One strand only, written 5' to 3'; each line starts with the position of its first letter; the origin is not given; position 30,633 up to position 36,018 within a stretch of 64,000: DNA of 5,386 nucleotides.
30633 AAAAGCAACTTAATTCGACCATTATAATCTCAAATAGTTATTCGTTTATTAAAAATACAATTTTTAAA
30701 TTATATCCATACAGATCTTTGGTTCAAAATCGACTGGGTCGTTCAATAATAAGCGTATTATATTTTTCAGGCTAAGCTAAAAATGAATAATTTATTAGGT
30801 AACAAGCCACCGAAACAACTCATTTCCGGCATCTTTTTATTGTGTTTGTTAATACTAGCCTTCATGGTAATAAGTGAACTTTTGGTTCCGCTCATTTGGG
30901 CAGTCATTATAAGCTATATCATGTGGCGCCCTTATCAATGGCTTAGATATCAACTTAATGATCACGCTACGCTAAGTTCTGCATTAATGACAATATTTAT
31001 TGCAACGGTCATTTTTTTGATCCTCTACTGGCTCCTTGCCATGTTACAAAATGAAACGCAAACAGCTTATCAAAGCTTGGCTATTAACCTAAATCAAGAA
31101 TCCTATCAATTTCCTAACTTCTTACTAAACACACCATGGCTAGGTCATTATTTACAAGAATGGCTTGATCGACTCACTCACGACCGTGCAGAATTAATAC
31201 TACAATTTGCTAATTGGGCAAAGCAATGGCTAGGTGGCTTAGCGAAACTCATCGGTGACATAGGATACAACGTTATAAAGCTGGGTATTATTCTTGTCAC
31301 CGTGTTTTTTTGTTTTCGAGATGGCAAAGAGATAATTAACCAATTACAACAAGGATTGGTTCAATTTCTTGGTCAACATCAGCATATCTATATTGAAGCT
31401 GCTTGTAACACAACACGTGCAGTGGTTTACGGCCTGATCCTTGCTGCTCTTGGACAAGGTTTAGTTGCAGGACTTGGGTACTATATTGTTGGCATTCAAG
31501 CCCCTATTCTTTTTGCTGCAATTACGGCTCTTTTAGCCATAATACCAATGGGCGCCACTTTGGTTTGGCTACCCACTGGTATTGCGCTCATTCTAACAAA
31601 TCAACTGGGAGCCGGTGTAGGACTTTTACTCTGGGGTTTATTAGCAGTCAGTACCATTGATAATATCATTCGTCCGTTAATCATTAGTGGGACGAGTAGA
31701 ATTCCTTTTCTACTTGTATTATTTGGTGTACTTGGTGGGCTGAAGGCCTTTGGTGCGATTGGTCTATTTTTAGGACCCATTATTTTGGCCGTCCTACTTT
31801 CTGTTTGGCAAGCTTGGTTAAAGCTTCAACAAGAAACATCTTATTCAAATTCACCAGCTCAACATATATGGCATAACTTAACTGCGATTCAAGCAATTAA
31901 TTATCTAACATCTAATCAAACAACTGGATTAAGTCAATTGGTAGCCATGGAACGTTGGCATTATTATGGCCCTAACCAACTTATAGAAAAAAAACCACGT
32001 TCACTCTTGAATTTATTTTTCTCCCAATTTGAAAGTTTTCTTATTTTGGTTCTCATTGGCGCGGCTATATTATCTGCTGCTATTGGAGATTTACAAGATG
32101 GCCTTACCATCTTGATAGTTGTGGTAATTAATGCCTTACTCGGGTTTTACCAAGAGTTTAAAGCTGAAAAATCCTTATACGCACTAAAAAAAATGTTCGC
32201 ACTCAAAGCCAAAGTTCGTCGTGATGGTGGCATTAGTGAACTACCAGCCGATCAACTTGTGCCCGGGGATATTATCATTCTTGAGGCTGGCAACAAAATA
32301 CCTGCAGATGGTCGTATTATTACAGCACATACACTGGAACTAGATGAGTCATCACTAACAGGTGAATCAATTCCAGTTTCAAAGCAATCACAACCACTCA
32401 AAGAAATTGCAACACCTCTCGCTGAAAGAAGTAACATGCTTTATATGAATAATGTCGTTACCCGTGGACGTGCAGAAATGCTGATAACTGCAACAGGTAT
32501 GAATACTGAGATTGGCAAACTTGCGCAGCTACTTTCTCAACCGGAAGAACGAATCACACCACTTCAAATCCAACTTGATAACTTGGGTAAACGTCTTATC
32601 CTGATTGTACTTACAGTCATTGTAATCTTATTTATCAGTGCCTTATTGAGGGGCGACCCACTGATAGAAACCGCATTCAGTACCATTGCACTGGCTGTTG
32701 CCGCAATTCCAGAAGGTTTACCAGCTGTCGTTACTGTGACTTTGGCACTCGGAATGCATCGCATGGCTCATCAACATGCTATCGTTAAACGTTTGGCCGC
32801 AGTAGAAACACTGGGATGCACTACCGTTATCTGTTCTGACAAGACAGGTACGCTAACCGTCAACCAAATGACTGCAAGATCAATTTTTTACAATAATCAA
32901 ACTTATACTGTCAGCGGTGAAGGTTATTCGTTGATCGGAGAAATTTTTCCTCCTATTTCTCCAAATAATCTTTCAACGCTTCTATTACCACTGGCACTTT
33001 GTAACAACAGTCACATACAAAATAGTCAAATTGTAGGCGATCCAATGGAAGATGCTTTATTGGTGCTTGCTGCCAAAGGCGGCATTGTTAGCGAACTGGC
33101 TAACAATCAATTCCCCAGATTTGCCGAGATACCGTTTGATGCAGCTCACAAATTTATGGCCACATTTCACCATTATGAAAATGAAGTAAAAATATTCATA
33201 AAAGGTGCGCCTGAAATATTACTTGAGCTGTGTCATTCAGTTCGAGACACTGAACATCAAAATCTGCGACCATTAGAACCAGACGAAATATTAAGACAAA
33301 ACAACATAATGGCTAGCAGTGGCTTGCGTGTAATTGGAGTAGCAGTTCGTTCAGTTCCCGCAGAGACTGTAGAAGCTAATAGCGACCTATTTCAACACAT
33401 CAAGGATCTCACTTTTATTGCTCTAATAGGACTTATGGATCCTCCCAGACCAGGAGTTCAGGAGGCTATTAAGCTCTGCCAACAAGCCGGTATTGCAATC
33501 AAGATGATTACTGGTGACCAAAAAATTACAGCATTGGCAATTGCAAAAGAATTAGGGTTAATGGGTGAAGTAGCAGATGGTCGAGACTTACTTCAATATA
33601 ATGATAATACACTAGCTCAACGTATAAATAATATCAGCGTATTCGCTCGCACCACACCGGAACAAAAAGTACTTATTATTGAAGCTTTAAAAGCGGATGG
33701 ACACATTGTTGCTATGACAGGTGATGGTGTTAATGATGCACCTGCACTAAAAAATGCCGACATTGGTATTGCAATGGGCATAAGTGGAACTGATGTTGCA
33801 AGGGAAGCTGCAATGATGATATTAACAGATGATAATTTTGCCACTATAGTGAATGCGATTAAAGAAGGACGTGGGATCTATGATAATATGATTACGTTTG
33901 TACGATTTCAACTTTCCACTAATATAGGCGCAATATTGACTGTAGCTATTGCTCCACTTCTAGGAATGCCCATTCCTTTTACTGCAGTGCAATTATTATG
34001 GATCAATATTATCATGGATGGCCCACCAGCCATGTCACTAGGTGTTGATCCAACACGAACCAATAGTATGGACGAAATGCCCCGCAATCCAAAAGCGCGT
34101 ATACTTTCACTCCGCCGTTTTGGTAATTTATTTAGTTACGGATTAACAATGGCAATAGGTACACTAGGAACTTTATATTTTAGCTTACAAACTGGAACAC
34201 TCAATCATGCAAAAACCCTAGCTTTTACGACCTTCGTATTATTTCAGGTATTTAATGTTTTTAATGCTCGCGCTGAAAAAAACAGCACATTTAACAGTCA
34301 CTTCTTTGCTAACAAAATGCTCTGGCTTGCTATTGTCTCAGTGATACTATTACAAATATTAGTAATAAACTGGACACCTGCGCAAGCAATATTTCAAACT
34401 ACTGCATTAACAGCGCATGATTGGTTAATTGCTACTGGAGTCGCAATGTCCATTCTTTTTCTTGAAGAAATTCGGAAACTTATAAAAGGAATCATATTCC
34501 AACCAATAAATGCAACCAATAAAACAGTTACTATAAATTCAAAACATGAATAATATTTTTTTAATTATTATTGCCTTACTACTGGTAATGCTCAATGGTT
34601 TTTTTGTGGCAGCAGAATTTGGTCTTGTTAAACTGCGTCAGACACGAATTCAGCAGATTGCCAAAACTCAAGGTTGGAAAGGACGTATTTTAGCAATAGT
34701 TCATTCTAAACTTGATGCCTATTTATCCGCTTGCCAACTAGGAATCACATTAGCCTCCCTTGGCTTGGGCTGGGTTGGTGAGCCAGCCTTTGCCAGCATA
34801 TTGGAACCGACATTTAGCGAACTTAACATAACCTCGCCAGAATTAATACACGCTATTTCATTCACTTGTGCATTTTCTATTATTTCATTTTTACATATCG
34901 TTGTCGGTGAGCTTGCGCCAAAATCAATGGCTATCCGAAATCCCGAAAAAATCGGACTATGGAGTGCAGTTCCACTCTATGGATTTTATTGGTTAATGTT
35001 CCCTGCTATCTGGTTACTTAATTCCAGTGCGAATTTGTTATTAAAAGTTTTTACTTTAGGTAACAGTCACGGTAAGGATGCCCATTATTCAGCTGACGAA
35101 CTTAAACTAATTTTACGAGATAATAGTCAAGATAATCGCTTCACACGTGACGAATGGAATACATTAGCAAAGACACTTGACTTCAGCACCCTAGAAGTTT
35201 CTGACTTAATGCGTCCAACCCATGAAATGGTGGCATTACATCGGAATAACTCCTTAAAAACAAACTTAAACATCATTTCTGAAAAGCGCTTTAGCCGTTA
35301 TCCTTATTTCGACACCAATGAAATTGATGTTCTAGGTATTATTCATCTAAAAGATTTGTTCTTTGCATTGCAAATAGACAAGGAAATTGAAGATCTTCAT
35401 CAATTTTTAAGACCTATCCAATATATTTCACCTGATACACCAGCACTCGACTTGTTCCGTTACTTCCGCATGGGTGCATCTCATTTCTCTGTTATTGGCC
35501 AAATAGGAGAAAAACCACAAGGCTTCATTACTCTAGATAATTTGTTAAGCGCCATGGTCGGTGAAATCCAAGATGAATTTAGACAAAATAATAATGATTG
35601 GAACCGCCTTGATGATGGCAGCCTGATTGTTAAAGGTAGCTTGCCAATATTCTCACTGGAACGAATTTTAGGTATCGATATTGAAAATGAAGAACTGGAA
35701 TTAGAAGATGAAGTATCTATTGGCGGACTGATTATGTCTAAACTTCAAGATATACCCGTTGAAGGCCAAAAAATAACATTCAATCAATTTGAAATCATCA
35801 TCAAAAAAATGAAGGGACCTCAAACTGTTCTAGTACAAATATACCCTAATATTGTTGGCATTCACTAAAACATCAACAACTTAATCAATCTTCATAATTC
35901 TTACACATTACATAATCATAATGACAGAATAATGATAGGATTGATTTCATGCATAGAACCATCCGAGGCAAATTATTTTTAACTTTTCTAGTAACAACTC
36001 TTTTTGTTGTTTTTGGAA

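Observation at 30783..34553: Seamless fusion of an AI-2E-family secondary transporter to a P-type ATPase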

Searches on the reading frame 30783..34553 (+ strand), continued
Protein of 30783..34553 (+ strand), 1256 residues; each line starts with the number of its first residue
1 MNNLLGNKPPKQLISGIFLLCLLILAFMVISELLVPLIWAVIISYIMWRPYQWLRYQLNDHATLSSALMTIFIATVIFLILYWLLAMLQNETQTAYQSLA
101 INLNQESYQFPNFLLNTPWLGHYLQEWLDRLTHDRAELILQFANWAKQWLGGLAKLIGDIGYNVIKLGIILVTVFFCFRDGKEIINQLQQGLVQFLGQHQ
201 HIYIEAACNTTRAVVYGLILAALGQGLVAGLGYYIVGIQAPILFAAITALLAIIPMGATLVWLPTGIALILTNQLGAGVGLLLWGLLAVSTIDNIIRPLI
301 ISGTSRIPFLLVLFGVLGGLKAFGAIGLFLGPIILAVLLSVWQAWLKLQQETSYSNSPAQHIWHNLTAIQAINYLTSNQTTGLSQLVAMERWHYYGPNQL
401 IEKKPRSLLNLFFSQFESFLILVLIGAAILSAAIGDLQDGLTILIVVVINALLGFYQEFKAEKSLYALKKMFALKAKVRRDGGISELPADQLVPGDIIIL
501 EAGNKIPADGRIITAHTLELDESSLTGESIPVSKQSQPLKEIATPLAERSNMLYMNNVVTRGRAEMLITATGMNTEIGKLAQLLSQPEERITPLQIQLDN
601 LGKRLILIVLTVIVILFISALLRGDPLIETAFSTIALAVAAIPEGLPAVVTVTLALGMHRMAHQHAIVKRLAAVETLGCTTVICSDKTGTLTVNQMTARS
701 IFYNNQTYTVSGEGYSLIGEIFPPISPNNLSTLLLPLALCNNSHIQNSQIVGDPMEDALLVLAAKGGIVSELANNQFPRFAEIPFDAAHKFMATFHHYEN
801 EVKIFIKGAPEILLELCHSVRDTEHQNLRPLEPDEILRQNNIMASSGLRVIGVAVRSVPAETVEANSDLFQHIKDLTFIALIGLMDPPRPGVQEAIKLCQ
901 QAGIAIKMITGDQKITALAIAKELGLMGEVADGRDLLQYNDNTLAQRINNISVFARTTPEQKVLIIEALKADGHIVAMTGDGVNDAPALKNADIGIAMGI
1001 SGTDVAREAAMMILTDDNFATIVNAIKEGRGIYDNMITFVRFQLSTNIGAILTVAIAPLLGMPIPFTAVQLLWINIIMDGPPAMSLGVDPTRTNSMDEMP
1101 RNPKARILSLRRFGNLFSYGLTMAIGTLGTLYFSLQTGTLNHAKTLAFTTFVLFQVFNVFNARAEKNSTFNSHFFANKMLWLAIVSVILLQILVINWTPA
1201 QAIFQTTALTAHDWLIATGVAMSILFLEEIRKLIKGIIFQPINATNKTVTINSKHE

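Call 73: predict_structure(alignment_id=A2)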
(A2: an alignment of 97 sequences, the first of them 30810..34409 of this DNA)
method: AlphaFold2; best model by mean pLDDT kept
length: 1200 residues; sequences in the alignment: 97
mean_pLDDT: 66.8   pTM: 0.42
mean pLDDT of the five models: 66.8, 65.8, 65.0, 62.8, 62.7
residues with pLDDT >= 90: 14; 70-90: 567; 50-70: 403; < 50: 216
segments of 3 or more residues with pLDDT < 50: 1-3, 96-98, 137-146, 183-205, 288-304, 317-332, 337-350, 513-547, 577-581, 636-638, 640-642, 652-671, 991-1022, 1072-1079
pLDDT, mean of each block of 10 residues (from residue 1): 53 63 66 75 84 82 81 69 60 50 56 60 52 49 48 70 77 57 47 42 53 79 81 79 75 81 78 83 60 36 49 49 46 46 38 64 80 83 71 62 69 70 70 71 64 56 66 79 82 66 68 38 32 38 44 71 59 49 59 66 69 65 61 51 50 44 39 65 77 84 79 70 84 79 82 85 83 80 88 89 83 63 81 85 89 79 85 85 71 75 82 81 80 78 82 82 70 64 57 46 42 42 60 75 78 75 62 49 53 62 76 87 83 80 77 57 62 76 71 59
secondary structure, 60 per line:
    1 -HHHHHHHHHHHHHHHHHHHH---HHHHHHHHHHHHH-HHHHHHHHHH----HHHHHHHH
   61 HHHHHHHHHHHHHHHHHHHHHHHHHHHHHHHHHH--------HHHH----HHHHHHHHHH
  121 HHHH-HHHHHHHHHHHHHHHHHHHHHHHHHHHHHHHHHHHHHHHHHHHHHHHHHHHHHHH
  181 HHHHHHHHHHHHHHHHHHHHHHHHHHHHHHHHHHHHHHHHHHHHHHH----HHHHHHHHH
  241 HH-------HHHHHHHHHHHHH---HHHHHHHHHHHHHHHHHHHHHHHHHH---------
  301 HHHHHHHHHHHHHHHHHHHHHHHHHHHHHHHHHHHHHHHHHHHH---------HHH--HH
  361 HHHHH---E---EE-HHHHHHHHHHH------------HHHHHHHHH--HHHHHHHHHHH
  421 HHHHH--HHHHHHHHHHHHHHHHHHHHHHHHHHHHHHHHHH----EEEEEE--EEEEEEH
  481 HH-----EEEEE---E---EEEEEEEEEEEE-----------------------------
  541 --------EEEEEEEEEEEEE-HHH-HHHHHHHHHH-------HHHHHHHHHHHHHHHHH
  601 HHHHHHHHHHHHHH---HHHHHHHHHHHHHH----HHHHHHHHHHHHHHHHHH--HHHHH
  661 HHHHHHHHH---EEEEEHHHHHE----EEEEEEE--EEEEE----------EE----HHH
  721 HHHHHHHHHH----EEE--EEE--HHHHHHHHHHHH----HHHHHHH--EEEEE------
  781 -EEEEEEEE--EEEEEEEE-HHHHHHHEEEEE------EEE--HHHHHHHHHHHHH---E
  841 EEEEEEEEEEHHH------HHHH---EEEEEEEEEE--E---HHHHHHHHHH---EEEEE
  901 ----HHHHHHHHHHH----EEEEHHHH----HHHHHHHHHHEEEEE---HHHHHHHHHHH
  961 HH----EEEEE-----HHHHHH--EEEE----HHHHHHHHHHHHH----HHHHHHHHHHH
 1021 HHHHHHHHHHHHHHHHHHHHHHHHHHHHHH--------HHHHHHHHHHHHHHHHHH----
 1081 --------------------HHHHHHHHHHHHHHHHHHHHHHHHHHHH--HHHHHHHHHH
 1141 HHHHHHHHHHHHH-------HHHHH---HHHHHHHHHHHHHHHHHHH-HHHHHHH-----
elements in order (helices of 4 or more, strands of 3 or more residues): H2-21 H25-37 H39-48 H53-94 H103-106 H111-124 H126-227 H232-242 H250-262 H266-291 H301-344 H359-365 H376-386 H399-407 H410-425 H428-461 E466-471 E474-479 E488-492 E500-511 E549-561 H567-576 H584-614 H618-631 H636-653 H656-669 E673-677 H678-682 E688-694 E697-701 H718-730 E735-737 E740-742 H745-756 H761-767 E770-774 E782-789 E792-799 H801-807 E808-812 E819-821 H824-836 E840-850 H860-863 E867-876 H883-892 E896-900 H905-915 E920-923 H924-927 H932-941 E942-946 H950-962 E967-971 H977-982 E985-988 H993-1005 H1010-1050 H1059-1076 H1101-1128 H1131-1153 H1161-1165 H1169-1187 H1189-1195

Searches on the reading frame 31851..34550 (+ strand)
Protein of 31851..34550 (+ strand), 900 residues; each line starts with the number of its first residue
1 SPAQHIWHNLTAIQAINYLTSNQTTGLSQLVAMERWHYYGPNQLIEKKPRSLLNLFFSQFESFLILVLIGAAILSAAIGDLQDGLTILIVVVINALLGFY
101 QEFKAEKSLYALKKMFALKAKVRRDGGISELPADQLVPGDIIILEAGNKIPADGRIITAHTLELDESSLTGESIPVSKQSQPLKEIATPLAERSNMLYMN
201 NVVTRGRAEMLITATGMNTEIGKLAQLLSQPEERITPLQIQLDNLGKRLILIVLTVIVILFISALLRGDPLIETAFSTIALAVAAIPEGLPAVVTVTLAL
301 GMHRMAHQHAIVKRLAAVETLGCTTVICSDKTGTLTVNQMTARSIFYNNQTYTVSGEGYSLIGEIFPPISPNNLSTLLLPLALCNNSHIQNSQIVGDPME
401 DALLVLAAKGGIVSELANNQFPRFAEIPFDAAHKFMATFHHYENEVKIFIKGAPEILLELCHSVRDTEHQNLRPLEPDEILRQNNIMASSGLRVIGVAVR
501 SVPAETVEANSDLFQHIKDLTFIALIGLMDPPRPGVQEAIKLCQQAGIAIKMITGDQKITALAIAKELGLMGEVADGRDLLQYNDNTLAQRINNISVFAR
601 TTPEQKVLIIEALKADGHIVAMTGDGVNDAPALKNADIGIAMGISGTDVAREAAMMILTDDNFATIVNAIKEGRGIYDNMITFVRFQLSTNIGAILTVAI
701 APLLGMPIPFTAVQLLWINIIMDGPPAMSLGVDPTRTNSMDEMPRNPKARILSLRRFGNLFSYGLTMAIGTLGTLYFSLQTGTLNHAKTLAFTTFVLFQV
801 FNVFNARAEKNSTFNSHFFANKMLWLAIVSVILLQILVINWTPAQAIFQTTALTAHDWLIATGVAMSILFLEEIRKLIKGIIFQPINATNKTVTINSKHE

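Call 16: search_solved_structures(query=window:31851-34550:+, max_evalue=1e-50)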
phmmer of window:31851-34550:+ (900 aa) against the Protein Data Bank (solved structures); distinct sequences matched with E-value up to 1e-50: 70 (the best 60 are shown).
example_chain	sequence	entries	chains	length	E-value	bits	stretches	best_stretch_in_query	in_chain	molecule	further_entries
8iwp_A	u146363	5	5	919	2.9e-182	611.1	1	16-878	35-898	Calcium-transporting ATPase type 2C member 1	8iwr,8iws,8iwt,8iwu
7yag_A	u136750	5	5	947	3.3e-182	610.9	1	16-878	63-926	Calcium-transporting ATPase type 2C member 1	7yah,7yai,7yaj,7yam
8iww_A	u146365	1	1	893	3.3e-182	610.9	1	16-878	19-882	Calcium-transporting ATPase type 2C member 1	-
6zhf_A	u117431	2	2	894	1.2e-165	556.2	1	25-885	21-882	Calcium-transporting ATPase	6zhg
9euq_A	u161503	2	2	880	3.4e-165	554.6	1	25-883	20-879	Calcium-transporting ATPase lmo0841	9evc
6zhh_A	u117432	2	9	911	1.8e-163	548.9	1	25-885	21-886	Calcium-transporting ATPase | Calcium-transporting ATPase lmo0841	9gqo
6ln5_A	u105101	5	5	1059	4.7e-144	484.7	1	8-774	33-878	Sarcoplasmic/endoplasmic reticulum calcium ATPase 2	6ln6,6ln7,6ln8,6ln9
5ztf_A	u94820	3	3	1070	5e-144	484.6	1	8-774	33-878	Sarcoplasmic/endoplasmic reticulum calcium ATPase 2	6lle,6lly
7e7s_A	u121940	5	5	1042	6.2e-144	484.3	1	8-774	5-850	Sarcoplasmic/endoplasmic reticulum calcium ATPase 2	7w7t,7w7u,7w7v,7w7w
5mpm_A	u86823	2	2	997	6.8e-144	484.2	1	8-774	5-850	Sarcoplasmic/endoplasmic reticulum calcium ATPase 2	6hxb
6jju_A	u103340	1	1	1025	1.2e-143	483.3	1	8-774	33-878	Sarcoplasmic/endoplasmic reticulum calcium ATPase 2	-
7bt2_A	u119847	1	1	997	1.6e-143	483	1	8-774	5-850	Sarcoplasmic/endoplasmic reticulum calcium ATPase 2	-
27qy_A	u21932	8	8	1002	6e-143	481.1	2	447-774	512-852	Sarcoplasmic/endoplasmic reticulum calcium ATPase 1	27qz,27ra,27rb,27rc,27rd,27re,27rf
3tlm_A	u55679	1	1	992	1.3e-142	479.9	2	447-774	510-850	Sarcoplasmic/endoplasmic reticulum calcium ATPase 1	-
3w5b_A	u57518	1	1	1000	2e-142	479.3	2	447-774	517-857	SERCA1a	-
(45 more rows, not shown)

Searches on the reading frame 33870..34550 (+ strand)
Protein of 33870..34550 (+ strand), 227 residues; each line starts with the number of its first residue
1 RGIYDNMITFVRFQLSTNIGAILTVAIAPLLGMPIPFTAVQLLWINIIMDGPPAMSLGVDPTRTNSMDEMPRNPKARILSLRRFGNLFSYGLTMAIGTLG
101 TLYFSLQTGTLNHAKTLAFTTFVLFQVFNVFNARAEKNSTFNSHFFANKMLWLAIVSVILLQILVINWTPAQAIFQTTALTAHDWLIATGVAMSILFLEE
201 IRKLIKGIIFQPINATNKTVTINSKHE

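Call 34: search_solved_structures(query=window:33870-34550:+, max_evalue=1e-10, show_alignments=5)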
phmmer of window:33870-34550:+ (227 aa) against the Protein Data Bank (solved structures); distinct sequences matched with E-value up to 1e-10: 33.
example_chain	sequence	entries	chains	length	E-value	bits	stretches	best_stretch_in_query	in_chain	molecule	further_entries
8iwp_A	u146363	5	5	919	1.2e-40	142.7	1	1-205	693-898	Calcium-transporting ATPase type 2C member 1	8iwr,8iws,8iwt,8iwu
7yag_A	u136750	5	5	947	1.3e-40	142.6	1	1-205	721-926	Calcium-transporting ATPase type 2C member 1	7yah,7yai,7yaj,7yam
8iww_A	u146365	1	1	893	2.1e-40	141.9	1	1-205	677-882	Calcium-transporting ATPase type 2C member 1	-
6zhf_A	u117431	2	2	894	5.2e-24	88.3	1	1-212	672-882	Calcium-transporting ATPase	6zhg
6zhh_A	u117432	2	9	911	5.7e-24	88.2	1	1-212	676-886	Calcium-transporting ATPase | Calcium-transporting ATPase lmo0841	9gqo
9euq_A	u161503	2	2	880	2.2e-23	86.3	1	1-210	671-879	Calcium-transporting ATPase lmo0841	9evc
7e7s_A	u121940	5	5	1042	3.4e-23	85.7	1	1-101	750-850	Sarcoplasmic/endoplasmic reticulum calcium ATPase 2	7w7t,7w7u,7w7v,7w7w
6ln5_A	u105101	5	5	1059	3.5e-23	85.6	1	1-101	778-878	Sarcoplasmic/endoplasmic reticulum calcium ATPase 2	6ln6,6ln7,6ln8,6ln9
5ztf_A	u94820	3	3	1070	3.6e-23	85.6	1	1-101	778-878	Sarcoplasmic/endoplasmic reticulum calcium ATPase 2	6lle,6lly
27qy_A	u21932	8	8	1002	1e-22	84.1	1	1-101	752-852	Sarcoplasmic/endoplasmic reticulum calcium ATPase 1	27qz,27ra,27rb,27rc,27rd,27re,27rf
7bt2_A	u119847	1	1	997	1.2e-22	83.9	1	1-101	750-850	Sarcoplasmic/endoplasmic reticulum calcium ATPase 2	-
6jju_A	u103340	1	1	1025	1.3e-22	83.8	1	1-101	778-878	Sarcoplasmic/endoplasmic reticulum calcium ATPase 2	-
5mpm_A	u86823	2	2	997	1.6e-22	83.4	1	1-101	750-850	Sarcoplasmic/endoplasmic reticulum calcium ATPase 2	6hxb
4nab_A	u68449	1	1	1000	4.6e-22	82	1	1-101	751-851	Sarcoplasmic/endoplasmic reticulum calcium ATPase 1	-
4bew_A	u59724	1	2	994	4.7e-22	81.9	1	1-101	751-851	SARCOPLASMIC/ENDOPLASMIC RETICULUM CALCIUM ATPASE 1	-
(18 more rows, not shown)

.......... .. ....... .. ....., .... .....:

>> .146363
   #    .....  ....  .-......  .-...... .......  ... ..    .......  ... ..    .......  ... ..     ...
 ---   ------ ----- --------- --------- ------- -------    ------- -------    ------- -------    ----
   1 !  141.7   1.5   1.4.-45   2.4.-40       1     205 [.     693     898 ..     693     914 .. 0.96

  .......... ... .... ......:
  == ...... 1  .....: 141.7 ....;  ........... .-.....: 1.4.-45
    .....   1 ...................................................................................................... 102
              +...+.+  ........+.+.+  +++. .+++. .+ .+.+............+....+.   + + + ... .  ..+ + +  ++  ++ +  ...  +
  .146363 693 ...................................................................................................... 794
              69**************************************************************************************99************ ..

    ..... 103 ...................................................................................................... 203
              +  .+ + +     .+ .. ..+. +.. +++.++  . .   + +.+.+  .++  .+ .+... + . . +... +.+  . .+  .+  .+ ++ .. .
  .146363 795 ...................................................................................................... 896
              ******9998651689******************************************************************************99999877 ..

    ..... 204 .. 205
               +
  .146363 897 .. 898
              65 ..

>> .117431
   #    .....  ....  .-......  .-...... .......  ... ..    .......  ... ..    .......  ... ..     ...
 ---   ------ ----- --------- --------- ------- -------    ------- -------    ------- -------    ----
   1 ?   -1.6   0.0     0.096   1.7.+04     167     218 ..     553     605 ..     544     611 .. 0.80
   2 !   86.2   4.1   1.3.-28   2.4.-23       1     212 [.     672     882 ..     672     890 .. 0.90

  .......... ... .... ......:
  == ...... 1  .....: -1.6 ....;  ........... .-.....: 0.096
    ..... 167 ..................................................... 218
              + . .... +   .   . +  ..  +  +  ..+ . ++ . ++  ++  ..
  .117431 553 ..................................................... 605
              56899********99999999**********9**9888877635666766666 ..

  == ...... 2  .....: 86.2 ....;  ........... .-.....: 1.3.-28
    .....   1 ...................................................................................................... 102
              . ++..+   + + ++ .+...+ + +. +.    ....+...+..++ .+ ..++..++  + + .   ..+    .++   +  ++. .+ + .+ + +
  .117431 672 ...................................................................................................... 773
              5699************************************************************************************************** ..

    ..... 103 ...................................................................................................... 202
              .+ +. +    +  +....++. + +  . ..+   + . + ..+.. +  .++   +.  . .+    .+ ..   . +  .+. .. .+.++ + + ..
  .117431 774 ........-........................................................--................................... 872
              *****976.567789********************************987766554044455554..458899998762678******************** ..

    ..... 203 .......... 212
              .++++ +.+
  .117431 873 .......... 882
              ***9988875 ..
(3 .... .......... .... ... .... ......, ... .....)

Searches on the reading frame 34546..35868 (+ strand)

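Call 14: search_protein_families(library=pfam, proteins=[window:34546-35868:+], max_evalue=0.00001)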
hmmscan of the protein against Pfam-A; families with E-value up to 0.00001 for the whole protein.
window:34546-35868:+ (440 aa): 3 families
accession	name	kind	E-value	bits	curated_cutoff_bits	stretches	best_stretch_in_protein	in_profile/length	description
PF01595.25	CNNM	-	7.7e-50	169.5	28.4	1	8-203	1-181/181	Cyclin M transmembrane N-terminal domain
PF03471.22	CorC_HlyC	-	1.5e-14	54.2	27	1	354-434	2-79/81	Transporter associated domain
PF00571.33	CBS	-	4.6e-12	46.5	24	0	218-275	1-55/57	CBS domain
